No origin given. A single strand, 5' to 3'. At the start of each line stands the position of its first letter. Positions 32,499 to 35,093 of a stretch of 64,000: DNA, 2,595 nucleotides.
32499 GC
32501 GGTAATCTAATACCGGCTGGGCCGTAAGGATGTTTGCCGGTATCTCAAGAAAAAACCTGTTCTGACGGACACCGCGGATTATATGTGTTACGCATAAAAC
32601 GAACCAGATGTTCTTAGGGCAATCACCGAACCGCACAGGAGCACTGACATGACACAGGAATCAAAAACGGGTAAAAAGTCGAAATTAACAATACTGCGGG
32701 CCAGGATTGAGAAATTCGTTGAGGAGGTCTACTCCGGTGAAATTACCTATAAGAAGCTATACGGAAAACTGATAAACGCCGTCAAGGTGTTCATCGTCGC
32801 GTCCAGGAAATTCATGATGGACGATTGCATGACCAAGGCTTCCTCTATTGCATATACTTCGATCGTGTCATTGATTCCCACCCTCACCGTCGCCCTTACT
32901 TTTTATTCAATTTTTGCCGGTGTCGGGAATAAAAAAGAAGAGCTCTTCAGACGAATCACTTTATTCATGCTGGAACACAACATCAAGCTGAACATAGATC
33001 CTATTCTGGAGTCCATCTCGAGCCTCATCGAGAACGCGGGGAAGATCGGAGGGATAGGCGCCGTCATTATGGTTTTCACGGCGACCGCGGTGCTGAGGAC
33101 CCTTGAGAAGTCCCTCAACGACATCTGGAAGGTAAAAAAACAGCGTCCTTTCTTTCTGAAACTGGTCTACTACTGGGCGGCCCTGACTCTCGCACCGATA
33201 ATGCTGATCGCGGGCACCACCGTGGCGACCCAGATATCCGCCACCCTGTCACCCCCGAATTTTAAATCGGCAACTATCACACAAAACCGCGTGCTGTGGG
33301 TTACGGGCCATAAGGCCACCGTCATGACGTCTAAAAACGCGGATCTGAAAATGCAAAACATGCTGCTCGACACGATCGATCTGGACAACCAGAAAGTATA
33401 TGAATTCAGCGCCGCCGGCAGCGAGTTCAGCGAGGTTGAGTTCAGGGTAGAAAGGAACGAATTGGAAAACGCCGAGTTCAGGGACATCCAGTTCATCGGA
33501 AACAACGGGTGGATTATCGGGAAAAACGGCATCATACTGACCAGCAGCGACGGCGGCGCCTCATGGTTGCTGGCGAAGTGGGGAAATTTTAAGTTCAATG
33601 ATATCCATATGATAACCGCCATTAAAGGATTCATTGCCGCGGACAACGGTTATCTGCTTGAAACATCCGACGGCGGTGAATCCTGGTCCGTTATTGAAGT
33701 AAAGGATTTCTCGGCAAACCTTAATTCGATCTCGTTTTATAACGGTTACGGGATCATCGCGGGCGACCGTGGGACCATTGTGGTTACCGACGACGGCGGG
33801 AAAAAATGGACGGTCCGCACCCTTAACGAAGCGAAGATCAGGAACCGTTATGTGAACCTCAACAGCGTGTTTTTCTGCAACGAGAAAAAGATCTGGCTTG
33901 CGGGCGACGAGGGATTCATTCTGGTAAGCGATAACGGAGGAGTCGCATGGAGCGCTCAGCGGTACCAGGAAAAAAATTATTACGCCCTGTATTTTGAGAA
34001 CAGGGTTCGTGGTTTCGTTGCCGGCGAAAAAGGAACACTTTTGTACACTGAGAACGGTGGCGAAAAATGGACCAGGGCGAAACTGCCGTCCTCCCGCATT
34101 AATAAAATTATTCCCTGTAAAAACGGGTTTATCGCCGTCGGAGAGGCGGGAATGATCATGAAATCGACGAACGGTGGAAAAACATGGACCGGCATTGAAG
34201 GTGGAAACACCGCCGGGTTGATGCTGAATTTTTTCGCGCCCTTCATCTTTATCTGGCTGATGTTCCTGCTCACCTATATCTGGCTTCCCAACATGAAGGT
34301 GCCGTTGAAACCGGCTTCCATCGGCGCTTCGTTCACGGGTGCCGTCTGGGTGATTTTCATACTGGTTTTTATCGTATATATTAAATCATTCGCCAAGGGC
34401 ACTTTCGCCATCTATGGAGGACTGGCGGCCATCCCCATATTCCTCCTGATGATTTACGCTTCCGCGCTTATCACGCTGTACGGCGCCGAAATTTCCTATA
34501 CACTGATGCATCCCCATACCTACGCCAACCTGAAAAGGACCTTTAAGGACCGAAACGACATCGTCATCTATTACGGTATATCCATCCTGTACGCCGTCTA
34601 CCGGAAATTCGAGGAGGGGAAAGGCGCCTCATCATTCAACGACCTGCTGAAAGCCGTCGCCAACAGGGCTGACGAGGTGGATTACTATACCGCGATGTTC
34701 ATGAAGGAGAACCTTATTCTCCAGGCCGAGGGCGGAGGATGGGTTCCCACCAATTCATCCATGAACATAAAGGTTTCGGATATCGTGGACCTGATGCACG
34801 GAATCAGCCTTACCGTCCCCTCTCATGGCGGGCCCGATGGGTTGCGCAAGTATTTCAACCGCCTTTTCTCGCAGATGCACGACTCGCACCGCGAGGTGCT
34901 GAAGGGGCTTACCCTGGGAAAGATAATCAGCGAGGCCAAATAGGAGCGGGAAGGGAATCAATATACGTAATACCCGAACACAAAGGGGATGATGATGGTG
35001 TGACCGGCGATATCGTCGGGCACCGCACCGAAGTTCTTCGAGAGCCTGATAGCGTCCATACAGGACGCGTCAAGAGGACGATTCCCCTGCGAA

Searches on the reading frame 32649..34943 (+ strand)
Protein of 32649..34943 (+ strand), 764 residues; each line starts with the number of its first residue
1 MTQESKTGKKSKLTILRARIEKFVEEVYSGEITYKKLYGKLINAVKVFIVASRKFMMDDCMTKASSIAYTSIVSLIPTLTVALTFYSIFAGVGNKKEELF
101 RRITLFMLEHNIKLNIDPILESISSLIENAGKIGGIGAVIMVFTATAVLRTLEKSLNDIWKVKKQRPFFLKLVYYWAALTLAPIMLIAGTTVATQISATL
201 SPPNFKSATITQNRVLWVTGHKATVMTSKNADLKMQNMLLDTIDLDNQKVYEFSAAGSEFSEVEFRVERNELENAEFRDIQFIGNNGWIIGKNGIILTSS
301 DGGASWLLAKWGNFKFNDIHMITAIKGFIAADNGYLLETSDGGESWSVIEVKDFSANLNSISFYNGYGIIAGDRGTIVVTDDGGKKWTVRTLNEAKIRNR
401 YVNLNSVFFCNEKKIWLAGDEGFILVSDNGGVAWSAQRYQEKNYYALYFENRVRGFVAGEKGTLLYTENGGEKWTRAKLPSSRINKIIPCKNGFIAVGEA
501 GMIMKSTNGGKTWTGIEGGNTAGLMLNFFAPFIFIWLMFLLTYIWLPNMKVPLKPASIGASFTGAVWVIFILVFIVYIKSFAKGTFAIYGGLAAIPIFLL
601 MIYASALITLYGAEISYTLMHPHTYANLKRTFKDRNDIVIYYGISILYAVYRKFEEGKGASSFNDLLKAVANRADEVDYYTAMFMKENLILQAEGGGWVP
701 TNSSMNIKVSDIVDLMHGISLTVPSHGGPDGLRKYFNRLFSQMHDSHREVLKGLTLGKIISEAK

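Call 22: search_protein_families(library=pfam, proteins=[window:32649-34943:+], max_evalue=0.00001)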
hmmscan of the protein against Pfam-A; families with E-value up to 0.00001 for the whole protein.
window:32649-34943:+ (764 aa): 5 families
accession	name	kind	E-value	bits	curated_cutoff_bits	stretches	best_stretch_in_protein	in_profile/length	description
PF03631.20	Virul_fac_BrkB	-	1.6e-42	146.4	33.7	2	58-198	3-140/259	Virulence factor BrkB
PF14870.12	PSII_BNR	-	1.6e-31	110.1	27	4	316-393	20-100/303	Photosynthesis system II assembly factor YCF48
PF15902.12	Sortilin-Vps10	-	5.1e-08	32.6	33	0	424-485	3-68/446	Sortilin, neurotensin receptor 3,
PF02012.26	BNR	-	1.4e-06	27.8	27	0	506-514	3-11/12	BNR/Asp-box repeat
PF19755.4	DUF6242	-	2.2e-06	28.1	29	0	442-513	144-217/217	Domain of unknown function (DUF6242)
